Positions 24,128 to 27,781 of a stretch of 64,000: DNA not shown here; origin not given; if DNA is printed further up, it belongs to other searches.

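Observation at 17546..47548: Single uninterrupted 30,003-nt ORF: a 10,000-aa secreted acidic protein of no family I can recognise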

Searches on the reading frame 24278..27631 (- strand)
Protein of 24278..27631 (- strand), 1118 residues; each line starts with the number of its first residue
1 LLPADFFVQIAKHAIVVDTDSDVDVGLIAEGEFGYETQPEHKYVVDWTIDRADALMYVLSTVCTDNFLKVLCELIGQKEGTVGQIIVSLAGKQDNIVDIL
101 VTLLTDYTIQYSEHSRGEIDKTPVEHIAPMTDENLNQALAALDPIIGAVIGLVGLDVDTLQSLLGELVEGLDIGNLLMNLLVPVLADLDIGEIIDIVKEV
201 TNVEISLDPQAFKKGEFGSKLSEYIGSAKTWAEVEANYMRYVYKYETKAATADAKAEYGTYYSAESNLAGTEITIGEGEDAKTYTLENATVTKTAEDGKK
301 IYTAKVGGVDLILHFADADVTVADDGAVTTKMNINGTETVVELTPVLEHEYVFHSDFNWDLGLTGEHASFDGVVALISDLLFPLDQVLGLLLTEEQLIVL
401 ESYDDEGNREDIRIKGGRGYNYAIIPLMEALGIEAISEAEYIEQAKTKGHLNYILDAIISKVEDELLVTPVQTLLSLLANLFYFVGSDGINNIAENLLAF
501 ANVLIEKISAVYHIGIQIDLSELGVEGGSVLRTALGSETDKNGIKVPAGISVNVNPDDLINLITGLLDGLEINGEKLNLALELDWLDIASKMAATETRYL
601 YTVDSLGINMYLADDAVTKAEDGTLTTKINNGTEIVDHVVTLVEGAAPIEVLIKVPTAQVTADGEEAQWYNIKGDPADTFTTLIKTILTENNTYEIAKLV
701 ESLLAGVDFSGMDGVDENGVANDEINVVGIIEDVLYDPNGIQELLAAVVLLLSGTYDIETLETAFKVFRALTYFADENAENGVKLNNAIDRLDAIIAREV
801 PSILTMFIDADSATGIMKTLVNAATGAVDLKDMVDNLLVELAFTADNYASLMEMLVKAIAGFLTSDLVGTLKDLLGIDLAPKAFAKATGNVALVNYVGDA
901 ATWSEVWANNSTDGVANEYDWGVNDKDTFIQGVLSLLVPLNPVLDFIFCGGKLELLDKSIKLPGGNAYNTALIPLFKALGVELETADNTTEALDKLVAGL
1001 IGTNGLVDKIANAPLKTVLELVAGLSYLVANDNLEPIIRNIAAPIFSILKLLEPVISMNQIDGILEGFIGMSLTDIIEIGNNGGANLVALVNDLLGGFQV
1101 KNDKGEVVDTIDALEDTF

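Call 13: search_solved_structures(query=window:24278-27631:-, max_evalue=1)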
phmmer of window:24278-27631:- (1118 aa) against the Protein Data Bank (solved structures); distinct sequences matched with E-value up to 1: 5.
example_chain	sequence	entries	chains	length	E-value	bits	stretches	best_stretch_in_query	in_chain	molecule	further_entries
4npi_A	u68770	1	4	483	0.28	12.3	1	267-337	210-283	2-aminomuconate 6-semialdehyde dehydrogenase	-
4i1w_A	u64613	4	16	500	0.3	12.3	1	267-337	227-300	2-aminomuconate 6-semialdehyde dehydrogenase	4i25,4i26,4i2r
5kj5_A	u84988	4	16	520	0.31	12.2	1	267-337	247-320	2-aminomuconate 6-semialdehyde dehydrogenase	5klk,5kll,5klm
5kln_A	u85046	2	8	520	0.31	12.2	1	267-337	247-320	2-aminomuconate 6-semialdehyde dehydrogenase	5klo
4oe2_A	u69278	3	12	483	0.52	11.5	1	267-337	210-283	2-aminomuconate 6-semialdehyde dehydrogenase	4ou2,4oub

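Call 15: find_homologous_proteins(query=window:24278-27631:-, max_evalue=0.001)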
Query window:24278-27631:- (1118 aa): 1 proteins with E <= 0.001 among 8000 candidates.
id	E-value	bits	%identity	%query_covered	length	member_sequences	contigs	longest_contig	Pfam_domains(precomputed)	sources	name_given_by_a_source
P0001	2.8e-188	646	37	65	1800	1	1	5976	-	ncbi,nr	ncbi:MAG: hypothetical protein NC414_11635, partial [Bacteroidales bacterium]|nr:hypothetical protei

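Call 23: search_protein_families(library=pfam, proteins=[P0001], max_evalue=0.01)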
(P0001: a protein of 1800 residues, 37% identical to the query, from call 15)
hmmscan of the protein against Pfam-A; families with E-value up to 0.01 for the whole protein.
P0001 (1800 aa): 0 families
